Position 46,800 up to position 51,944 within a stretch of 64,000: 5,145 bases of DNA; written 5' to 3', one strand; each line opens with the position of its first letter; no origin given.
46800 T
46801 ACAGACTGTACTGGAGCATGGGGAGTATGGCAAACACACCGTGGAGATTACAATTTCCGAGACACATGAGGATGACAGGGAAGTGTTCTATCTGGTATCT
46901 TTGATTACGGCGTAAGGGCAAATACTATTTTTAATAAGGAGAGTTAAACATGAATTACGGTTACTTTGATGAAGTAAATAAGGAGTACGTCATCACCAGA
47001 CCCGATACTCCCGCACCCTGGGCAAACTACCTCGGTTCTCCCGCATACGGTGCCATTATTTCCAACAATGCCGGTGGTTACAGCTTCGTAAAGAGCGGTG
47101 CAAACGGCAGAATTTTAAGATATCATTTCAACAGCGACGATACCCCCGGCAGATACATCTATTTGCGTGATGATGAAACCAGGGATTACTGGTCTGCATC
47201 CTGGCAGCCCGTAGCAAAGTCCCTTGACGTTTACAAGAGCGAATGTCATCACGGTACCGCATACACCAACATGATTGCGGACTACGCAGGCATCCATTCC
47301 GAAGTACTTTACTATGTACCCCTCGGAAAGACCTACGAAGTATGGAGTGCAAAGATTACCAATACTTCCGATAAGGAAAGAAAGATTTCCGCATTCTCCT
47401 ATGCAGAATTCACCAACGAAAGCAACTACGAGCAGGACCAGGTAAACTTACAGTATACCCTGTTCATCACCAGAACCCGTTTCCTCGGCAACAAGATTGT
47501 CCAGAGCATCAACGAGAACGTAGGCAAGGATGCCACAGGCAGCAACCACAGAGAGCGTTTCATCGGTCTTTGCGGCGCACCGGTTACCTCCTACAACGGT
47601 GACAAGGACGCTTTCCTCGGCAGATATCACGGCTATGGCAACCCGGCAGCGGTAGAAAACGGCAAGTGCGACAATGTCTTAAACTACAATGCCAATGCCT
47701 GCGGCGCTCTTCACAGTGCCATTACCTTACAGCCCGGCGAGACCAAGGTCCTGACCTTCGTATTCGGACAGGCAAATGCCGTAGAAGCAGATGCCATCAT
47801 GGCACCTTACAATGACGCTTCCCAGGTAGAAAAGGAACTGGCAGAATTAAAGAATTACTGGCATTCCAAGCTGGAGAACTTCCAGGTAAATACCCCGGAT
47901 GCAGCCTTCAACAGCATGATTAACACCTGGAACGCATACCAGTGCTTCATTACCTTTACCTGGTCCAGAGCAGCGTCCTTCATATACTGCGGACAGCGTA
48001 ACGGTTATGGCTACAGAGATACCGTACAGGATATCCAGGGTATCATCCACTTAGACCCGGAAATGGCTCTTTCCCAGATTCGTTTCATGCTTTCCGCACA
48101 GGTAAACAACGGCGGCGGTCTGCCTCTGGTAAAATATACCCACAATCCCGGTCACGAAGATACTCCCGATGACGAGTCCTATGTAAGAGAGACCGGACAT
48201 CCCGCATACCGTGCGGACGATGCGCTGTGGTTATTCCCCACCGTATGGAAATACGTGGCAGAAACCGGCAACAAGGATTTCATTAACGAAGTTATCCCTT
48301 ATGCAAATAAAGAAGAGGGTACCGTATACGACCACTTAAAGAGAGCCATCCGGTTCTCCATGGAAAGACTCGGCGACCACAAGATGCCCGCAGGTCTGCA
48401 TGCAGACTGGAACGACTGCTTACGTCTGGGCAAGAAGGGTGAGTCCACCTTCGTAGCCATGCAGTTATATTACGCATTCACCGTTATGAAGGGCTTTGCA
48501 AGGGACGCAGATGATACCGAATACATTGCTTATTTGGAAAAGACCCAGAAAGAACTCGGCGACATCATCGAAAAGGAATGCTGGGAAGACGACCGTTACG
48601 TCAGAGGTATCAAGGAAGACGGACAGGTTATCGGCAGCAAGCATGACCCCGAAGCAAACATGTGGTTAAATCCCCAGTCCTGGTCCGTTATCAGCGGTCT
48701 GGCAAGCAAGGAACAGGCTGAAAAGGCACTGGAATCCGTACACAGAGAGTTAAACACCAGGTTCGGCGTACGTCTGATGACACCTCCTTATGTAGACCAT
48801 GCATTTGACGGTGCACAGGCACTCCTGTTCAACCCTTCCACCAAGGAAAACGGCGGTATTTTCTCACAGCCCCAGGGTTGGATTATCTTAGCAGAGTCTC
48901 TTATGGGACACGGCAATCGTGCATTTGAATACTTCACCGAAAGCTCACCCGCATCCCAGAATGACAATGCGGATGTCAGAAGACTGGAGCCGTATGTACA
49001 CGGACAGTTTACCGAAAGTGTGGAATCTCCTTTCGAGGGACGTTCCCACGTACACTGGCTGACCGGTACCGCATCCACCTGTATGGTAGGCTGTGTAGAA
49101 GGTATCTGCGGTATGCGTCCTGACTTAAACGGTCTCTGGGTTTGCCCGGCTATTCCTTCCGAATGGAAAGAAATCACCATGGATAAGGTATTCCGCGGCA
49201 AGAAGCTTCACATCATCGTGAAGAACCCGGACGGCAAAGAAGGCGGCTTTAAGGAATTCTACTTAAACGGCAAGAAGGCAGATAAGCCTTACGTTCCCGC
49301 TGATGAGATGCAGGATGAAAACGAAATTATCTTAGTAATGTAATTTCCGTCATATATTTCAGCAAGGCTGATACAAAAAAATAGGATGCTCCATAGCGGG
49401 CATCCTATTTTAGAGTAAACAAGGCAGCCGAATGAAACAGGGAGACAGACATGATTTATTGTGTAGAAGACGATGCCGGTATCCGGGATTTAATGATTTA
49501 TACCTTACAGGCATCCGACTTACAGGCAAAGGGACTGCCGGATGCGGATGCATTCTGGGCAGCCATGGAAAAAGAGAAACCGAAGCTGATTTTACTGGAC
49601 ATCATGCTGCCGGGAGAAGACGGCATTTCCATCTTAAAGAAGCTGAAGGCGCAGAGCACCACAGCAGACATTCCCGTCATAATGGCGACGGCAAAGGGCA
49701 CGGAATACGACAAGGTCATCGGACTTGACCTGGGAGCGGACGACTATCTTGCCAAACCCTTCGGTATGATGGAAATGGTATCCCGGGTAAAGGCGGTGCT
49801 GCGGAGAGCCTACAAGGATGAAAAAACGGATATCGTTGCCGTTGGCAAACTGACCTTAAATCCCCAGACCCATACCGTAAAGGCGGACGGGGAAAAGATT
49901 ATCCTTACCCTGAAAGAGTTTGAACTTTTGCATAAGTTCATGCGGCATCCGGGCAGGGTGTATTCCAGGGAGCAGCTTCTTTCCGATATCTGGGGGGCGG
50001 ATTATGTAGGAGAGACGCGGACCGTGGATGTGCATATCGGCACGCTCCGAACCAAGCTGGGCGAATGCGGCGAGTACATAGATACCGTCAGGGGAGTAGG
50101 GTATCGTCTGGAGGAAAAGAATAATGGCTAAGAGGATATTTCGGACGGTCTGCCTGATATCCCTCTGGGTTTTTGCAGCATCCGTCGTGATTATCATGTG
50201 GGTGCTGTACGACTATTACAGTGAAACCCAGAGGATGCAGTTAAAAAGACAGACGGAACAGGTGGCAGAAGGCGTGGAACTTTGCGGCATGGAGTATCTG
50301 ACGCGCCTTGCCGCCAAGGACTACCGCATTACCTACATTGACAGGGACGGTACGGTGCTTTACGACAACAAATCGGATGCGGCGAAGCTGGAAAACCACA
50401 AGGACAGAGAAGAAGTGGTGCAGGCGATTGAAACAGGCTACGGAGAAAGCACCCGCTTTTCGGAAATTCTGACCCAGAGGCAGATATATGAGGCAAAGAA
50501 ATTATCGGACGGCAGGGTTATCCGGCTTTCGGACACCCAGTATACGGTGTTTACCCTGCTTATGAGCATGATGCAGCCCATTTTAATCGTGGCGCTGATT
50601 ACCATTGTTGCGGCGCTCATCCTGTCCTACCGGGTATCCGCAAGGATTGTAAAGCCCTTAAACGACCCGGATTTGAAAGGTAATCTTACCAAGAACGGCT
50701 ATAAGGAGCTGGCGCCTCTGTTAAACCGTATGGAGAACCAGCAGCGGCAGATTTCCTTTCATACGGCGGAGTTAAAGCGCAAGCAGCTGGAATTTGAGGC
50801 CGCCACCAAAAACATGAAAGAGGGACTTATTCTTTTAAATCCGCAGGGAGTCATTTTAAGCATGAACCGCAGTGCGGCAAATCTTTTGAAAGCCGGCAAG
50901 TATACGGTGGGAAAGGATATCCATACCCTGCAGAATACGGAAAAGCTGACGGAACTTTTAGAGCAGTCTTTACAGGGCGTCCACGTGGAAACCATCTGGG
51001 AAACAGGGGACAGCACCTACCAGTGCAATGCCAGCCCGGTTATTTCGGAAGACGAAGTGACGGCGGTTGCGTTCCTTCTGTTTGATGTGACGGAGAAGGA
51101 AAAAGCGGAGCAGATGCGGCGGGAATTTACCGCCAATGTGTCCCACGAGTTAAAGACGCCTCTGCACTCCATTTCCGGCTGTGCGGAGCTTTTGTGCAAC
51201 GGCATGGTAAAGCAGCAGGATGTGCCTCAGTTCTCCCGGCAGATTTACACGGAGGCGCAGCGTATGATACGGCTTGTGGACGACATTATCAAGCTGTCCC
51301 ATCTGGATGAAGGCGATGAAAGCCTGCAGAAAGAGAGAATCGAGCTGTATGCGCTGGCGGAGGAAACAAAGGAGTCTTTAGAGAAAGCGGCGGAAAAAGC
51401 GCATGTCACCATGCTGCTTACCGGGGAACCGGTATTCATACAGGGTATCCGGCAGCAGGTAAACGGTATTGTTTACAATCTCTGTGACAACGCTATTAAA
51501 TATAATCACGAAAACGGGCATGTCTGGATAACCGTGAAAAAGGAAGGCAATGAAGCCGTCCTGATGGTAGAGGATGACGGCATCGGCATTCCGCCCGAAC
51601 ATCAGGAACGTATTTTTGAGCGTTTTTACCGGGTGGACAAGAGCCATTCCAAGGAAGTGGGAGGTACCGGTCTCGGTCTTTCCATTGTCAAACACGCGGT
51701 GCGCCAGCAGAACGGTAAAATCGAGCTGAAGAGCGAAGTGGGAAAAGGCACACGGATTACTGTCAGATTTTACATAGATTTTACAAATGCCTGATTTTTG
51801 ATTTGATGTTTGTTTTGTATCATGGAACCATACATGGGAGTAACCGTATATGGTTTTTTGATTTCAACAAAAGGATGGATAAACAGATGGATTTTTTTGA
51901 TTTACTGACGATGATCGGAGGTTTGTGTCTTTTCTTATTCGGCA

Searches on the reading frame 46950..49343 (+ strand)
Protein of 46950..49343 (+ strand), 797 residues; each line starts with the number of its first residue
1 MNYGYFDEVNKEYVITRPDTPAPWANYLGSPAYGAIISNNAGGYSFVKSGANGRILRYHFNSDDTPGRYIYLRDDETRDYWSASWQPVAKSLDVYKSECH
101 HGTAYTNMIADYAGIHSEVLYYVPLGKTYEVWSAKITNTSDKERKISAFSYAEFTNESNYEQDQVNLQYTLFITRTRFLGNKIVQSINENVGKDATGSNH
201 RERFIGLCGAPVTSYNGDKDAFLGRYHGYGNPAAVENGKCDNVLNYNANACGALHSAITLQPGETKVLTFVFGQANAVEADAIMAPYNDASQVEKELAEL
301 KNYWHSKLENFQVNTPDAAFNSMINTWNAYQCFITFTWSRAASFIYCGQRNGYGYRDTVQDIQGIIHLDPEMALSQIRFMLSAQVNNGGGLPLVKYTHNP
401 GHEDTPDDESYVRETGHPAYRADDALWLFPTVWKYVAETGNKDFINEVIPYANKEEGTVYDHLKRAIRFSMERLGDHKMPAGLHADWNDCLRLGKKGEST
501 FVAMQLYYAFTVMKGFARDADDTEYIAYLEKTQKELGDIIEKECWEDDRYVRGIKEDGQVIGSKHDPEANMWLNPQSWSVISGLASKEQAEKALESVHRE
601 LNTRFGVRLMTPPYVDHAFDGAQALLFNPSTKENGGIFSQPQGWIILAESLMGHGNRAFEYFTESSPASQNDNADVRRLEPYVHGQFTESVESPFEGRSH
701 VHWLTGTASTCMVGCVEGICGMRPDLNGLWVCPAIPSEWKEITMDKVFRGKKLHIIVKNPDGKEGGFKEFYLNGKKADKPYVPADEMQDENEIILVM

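Call 7: search_protein_families(library=pfam, proteins=[window:46950-49343:+], max_evalue=0.001)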
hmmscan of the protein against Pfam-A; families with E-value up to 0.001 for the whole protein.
window:46950-49343:+ (797 aa): 2 families
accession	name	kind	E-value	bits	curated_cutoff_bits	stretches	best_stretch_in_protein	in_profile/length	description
PF17167.11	Glyco_hydro_94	-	8.7e-143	476.4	27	1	303-721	1-420/420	Glycosyl hydrolase 94 superfamily, catalytic domain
PF06165.18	GH94_b-supersand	-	4e-80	269.4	23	1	21-273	1-251/251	Glycosyl hydrolase 94, supersandwich domain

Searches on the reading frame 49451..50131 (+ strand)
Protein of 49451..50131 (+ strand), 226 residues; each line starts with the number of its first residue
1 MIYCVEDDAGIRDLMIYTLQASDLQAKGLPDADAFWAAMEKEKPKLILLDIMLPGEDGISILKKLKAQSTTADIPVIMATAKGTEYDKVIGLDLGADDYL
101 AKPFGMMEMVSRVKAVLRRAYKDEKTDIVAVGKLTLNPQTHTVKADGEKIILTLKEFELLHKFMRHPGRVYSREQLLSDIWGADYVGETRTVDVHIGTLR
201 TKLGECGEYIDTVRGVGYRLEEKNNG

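Call 7: search_protein_families(library=pfam, proteins=[window:49451-50131:+], max_evalue=0.001)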
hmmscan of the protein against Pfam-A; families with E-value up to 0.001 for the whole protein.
window:49451-50131:+ (226 aa): 2 families
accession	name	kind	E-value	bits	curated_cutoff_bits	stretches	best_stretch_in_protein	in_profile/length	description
PF00486.34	Trans_reg_C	-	2.3e-28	98.5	26.2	1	147-220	1-77/77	Transcriptional regulatory protein, C terminal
PF00072.30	Response_reg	-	1.4e-23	83.7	30.2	1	2-113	1-110/111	Response regulator receiver domain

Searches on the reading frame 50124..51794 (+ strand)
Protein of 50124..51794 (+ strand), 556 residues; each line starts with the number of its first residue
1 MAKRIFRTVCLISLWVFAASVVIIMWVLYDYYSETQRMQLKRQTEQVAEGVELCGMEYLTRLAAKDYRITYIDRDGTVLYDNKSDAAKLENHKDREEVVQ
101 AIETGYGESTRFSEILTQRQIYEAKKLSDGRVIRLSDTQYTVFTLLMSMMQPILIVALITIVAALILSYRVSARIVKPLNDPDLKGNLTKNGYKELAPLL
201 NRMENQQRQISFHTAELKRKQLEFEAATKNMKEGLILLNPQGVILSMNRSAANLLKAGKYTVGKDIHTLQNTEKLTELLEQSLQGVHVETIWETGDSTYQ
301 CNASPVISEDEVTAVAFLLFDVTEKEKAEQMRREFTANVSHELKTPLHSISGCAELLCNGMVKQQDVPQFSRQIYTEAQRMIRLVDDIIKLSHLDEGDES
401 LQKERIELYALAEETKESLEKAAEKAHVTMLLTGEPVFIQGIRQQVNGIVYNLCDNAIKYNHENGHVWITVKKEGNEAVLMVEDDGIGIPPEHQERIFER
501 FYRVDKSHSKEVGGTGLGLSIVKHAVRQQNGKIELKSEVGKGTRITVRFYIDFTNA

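Call 7: search_protein_families(library=pfam, proteins=[window:50124-51794:+], max_evalue=0.001)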
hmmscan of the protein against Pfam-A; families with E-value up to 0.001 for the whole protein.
window:50124-51794:+ (556 aa): 9 families
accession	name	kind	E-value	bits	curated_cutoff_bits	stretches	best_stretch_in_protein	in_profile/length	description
PF02518.31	HATPase_c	-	7.3e-31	107.3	26.4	1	446-549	6-107/111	Histidine kinase-, DNA gyrase B-, and HSP90-like ATPase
PF00512.31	HisKA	-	5.3e-17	62.1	26.9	1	331-397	1-66/66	His Kinase A (phospho-acceptor) domain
PF13426.13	PAS_9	-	1.2e-06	29.2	27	1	233-324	2-103/103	PAS domain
PF13589.12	HATPase_c_3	-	1.1e-05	26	25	1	446-548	3-102/137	Histidine kinase-, DNA gyrase B-, and HSP90-like ATPase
PF00989.32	PAS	-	1.1e-05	25.8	22.6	0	223-304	2-85/113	PAS fold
PF16736.11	sCache_like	-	2e-05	25.3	27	1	66-103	44-81/117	Single Cache-like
PF08448.16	PAS_4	-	0.00014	22.5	23.1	0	230-326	3-109/110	PAS fold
PF14501.12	HATPase_c_5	-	0.00057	20.2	22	0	448-538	8-91/102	GHKL domain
PF13581.12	HATPase_c_2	-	0.00066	20.1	27.4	0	444-528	30-111/127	Histidine kinase-like ATPase domain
